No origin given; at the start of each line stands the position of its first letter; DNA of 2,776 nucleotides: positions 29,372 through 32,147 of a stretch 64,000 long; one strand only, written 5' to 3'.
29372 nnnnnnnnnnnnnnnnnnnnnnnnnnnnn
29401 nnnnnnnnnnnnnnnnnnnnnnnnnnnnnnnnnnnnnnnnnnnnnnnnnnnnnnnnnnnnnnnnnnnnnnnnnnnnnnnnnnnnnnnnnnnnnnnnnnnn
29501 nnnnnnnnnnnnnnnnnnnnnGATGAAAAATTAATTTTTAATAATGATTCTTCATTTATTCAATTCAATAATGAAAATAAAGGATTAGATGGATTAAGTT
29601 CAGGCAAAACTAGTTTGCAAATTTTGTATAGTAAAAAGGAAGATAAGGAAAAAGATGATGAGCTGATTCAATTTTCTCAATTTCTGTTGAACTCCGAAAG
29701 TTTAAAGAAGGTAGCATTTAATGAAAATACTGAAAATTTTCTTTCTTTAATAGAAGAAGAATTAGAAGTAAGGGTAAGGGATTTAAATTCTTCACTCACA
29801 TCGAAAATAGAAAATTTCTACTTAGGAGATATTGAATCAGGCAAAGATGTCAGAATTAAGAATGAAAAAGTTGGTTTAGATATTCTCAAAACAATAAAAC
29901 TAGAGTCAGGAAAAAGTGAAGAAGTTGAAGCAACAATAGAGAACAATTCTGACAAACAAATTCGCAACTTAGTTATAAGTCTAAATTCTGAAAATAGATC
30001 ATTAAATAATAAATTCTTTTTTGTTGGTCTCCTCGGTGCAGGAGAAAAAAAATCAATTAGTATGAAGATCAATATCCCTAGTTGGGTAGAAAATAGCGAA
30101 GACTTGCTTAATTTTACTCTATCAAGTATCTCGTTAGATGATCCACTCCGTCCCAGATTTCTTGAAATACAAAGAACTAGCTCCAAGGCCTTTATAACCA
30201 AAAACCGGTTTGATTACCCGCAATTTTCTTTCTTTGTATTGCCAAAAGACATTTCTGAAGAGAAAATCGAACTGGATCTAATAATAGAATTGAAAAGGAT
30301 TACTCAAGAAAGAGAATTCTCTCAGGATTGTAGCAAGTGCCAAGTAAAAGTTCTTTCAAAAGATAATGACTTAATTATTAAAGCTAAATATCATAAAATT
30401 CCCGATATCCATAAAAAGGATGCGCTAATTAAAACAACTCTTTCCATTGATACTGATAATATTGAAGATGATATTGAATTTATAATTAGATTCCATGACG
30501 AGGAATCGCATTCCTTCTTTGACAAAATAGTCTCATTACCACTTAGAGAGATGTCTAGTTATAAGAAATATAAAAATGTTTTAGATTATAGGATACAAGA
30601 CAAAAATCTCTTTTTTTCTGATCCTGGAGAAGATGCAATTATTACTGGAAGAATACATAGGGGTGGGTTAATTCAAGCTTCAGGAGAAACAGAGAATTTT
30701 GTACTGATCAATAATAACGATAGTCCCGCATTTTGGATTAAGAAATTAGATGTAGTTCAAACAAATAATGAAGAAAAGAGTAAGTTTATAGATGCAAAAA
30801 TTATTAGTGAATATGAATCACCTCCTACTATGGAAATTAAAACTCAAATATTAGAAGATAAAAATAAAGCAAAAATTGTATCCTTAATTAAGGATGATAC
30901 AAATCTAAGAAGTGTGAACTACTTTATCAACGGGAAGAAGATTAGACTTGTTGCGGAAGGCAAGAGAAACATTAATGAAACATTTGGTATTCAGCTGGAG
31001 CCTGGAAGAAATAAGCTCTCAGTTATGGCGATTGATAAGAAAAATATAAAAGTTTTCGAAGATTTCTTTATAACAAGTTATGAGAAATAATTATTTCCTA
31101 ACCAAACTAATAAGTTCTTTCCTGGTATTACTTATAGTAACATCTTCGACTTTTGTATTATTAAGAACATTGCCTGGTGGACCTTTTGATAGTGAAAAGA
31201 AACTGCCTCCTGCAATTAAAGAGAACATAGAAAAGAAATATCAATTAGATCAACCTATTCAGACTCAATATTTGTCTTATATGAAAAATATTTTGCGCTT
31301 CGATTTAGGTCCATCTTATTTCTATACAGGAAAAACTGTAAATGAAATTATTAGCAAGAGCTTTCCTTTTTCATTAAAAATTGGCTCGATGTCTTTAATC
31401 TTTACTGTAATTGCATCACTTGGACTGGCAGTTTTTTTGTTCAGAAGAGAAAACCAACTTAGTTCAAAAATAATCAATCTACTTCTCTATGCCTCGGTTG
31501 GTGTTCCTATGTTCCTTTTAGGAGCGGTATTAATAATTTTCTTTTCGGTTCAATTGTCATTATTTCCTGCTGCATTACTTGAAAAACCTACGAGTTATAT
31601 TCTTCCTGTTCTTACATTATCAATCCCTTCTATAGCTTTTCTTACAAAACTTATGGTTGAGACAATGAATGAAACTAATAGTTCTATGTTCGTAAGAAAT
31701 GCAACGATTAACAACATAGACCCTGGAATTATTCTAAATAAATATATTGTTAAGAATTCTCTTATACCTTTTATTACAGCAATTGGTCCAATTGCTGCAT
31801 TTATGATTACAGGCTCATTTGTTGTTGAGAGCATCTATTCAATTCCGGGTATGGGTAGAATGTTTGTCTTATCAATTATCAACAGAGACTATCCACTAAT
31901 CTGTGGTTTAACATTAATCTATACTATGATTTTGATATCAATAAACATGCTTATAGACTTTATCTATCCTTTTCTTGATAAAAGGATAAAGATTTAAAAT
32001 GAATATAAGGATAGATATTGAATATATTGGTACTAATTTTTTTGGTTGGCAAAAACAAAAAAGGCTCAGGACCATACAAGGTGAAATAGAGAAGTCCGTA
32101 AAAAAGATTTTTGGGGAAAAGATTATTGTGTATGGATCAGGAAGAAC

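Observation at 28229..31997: S41 processing protease with a 520-aa unknown C-terminal extension, translationally coupled to an orphan OppB-like permease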

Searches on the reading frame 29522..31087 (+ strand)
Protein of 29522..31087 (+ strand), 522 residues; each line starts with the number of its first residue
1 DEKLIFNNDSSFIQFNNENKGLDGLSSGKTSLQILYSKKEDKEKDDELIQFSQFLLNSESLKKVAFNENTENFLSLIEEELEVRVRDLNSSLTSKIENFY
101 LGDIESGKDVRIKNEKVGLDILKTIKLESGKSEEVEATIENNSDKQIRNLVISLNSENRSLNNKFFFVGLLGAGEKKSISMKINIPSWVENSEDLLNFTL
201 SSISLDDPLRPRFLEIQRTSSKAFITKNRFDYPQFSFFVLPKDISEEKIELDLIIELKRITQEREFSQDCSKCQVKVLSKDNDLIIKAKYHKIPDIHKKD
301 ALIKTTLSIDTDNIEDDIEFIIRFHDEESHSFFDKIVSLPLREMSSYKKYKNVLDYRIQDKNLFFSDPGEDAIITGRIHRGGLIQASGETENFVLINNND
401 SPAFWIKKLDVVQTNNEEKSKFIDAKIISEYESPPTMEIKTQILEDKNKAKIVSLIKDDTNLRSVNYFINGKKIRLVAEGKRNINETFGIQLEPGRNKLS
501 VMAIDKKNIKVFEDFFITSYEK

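Call 8: find_homologous_proteins(query=window:29549-31087:+)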
Query window:29549-31087:+: 8000 candidates shared short words with the query, none scored E <= 0.001.

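Call 17: search_protein_representatives(protein=window:29549-31087:+)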
Query: 513 residues. Proteins with E-value up to 0.001 (for the whole library): 24; up to 1e-10: 11; up to 1e-30: 7. The best 24 are listed.
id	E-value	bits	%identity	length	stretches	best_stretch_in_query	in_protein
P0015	1.9e-99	350.0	41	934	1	22-511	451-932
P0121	3.9e-76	273.2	65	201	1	329-513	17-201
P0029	3.7e-65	237.0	36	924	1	23-512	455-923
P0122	9.9e-50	186.1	33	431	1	117-511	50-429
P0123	1.6e-48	182.1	39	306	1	199-512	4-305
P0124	1.0e-42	163.0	57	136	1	338-461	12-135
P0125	2.1e-31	125.7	58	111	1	405-512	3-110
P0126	4.9e-26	108.0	28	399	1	117-375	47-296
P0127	4.8e-18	81.7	72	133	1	450-513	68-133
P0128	1.7e-16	76.6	42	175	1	307-413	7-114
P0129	7.2e-14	67.9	56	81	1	46-124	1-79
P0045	8.6e-06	41.3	27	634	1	18-172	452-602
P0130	1.2e-05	40.7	21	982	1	114-499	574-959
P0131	1.3e-05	40.6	24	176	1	351-499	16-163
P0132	2.6e-05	39.7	31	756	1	31-180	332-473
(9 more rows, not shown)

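Call 31: predict_structure(alignment_id=A2)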
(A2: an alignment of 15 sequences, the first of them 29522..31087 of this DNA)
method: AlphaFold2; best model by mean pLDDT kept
length: 522 residues; sequences in the alignment: 15
mean_pLDDT: 80.6   pTM: 0.71
mean pLDDT of the five models: 80.6, 80.2, 79.6, 79.3, 79.1
residues with pLDDT >= 90: 222; 70-90: 196; 50-70: 53; < 50: 51
segments of 3 or more residues with pLDDT < 50: 1-43, 105-109, 264-266
pLDDT, mean of each block of 10 residues (from residue 1): 29 35 36 36 59 67 56 69 80 80 50 71 92 94 87 92 92 92 90 92 81 88 86 90 90 92 55 89 90 86 93 84 87 92 92 88 88 86 91 85 85 85 84 90 79 91 94 91 91 91 93 88 64
secondary structure, 60 per line:
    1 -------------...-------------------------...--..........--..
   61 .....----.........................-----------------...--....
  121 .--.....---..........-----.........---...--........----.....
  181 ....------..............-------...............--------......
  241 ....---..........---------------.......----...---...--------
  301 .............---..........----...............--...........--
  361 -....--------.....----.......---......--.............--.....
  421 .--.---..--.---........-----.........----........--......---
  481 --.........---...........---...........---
elements in order: H47-56 H59-65 H70-94 E117-121 E124-128 E132-141 E147-155 E164-171 E176-184 E191-204 E212-226 E235-244 E248-257 E273-279 E284-286 E290-292 E301-310 E317-326 E331-340 H341-345 E348-358 E362-365 E374-378 E383-389 E393-398 E401-407 E411-413 H416-421 E436-443 E449-457 E462-469 E472-477 E483-491 E495-505 E509-519

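Call 49: search_protein_families(library=ncbifam, proteins=[window:29522-31087:+], max_evalue=0.01)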
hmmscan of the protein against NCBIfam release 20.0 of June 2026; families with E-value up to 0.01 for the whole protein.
window:29522-31087:+ (522 aa): 1 family
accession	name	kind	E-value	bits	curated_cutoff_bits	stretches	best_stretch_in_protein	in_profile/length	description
TIGR03900.1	prc_long_Delta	hypoth_equivalog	1.3e-18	66.4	660.95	1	41-511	480-964/973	MXAN_5808 family serine peptidase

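Call 57: search_protein_families(library=pfam, proteins=[window:29522-31087:+], max_evalue=1)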
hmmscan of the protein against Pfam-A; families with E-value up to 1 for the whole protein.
window:29522-31087:+ (522 aa): 2 families
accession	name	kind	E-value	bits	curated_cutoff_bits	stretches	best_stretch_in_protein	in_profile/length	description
PF17842.7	dsRBD2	-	0.014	15.9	25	1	251-293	82-124/147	Double-stranded RNA binding domain 2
PF09223.17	ZinT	-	0.025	14.9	27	0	7-62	85-140/181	ZinT (YodA) periplasmic lipocalin-like zinc-recruitment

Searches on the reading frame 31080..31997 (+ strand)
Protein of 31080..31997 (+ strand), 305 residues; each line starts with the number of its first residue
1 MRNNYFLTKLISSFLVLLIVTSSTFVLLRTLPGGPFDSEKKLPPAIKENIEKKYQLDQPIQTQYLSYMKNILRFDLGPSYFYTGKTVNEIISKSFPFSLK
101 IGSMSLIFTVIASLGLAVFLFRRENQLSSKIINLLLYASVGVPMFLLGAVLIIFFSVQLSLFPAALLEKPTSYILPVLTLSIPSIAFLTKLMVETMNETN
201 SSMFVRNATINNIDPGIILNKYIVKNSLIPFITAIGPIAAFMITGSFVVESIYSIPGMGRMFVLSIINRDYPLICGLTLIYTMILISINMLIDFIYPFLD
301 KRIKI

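Call 4: search_protein_families(library=pfam, proteins=[window:31080-31997:+], max_evalue=0.1)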
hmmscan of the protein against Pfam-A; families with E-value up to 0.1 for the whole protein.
window:31080-31997:+ (305 aa): 2 families
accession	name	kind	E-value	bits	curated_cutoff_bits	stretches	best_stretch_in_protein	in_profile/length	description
PF00528.27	BPD_transp_1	-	7.9e-24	84.8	26.4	1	115-304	3-183/184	Binding-protein-dependent transport system inner membrane component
PF19300.4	BPD_transp_1_N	-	1.1e-07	32.4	23.8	1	5-73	4-74/114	Binding-prot-dependent transport system membrane comp, N-term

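Call 5: search_protein_families(library=ncbifam, proteins=[window:31080-31997:+], max_evalue=0.1)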
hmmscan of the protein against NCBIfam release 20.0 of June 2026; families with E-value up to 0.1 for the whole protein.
window:31080-31997:+ (305 aa): 14 families
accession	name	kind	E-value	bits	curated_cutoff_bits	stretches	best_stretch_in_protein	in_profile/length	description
NF045471.1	Opp3B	equivalog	2.7e-65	220.8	480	1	4-305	3-304/308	oligopeptide ABC transporter permease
NF007008.0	PRK09471.1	equivalog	4.2e-62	210.3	388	1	6-304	5-305/306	oligopeptide ABC transporter permease OppB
NF045470.1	Opp2B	equivalog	4.9e-61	206.5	350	1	10-304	2-300/300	nickel ABC transporter permease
TIGR02789.1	nickel_nikB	equivalog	5.8e-54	183.6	447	1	3-304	2-307/314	nickel ABC transporter permease subunit NikB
NF045469.1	Opp1B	equivalog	1e-53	182.9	380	1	4-304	3-307/307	nickel/cobalt ABC transporter permease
NF007677.0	PRK10352.1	equivalog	2.1e-48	165.1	433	1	4-304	3-307/314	nickel ABC transporter permease subunit NikB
NF045472.1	Opp4B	equivalog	2.4e-45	155.2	450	1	5-304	4-319/319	oligopeptide ABC transporter permease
NF011661.0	PRK15081.1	equivalog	1.8e-42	145.9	463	1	4-303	3-303/306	glutathione ABC transporter permease GsiC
NF008161.0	PRK10914.1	equivalog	6.2e-28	97.9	590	2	173-304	205-336/339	dipeptide ABC transporter permease DppB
NF011712.0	PRK15133.1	subfamily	3.3e-24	85.5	445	1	39-304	78-360/364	microcin C ABC transporter permease YejB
NF011690.0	PRK15110.1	equivalog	1.5e-20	73.9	432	2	173-295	183-305/321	putrescine export ABC transporter permease SapB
NF043081.1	MMSYN1_0165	equivalog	4.6e-16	58.8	350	1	45-305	120-386/388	oligopeptide ABC transporter permease OppB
TIGR03024.1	arch_PEF_CTERM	domain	0.09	13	23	1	106-123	7-24/25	PEF-CTERM sorting domain-containing protein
NF038017.1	ABC_perm1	subfamily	0.091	12.7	100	1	98-204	1-106/184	ABC transporter permease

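Call 30: find_related_loci(query=A3, collection=genome_contigs, flank=8000)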
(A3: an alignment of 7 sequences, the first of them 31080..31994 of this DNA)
Query A3 (305 aa) in genome_contigs; peptide patterns used: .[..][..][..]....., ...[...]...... (x = any residue, [..] = any of these).
271 stretches matched a pattern; 236 encode a relative of the query (tblastn E <= 1e-3); the best 80 are kept; 80 distinct loci.
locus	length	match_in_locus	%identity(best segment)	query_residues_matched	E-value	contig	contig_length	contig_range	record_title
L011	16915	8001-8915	82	1-305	1e-167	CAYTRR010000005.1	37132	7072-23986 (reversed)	MAG TPA_asm: uncultured Spirochaetales bacterium isolate SRP092796_co1_466 genome assembly, contig: k141_5910320, whole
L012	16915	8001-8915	76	1-305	9e-154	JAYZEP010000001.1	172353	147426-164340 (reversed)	MAG: Thermodesulfobacteriota bacterium isolate XB_MAG145 DB_MAG145_0001, whole genome shotgun sequence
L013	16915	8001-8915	75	1-305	1e-152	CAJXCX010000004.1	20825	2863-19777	MAG TPA_asm: uncultured Spirochaetales bacterium isolate ERR598946_bin.71_MetaBAT_v2.12.1_MAG genome assembly, contig: N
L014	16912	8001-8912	66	1-304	1e-135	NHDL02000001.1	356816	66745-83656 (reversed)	MAG: Deltaproteobacteria bacterium TMED58 80801, whole genome shotgun sequence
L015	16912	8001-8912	66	1-304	1e-135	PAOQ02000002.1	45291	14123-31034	MAG: bacterium isolate SAT211 184149_partial_22148_67439, whole genome shotgun sequence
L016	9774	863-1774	64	1-304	9e-132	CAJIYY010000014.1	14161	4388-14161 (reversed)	MAG: Candidatus Dadabacteria bacterium UBA1144 isolate FRAM18_bin347 genome assembly, contig: FRAM18_bin347-14, whole ge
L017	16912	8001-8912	64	1-304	2e-128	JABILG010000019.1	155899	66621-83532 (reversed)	MAG: bacterium isolate SI054_bin67 k141_455096, whole genome shotgun sequence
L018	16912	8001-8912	65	1-304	1e-124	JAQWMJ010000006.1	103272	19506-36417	MAG: Thermodesulfobacteriota bacterium isolate cluster2_bin.15 k141_4416617, whole genome shotgun sequence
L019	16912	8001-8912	65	1-304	9e-125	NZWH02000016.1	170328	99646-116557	MAG: bacterium isolate NAT510 79969, whole genome shotgun sequence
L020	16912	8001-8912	64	1-304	1e-131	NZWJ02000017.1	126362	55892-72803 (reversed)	MAG: bacterium isolate NAT509 76563, whole genome shotgun sequence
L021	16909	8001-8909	55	1-304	6e-104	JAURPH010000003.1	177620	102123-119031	MAG: Thermodesulfobacteriota bacterium isolate SFB_South_Co_19 k141_761514, whole genome shotgun sequence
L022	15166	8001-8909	54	1-304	1e-99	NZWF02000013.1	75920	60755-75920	MAG: bacterium isolate NAT53 33267, whole genome shotgun sequence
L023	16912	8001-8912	55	1-305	1e-99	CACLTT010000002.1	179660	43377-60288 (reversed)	uncultured Candidatus Hydrogenedens sp. isolate AG-470-J09 genome assembly, contig: AG-470-J09_AG-470-J09_NODE_2, whole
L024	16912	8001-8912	55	1-305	6e-99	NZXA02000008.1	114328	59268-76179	MAG: bacterium isolate NAT430 32115, whole genome shotgun sequence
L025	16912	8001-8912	55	1-305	2e-98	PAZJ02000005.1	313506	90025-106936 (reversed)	MAG: bacterium isolate SP78 67092, whole genome shotgun sequence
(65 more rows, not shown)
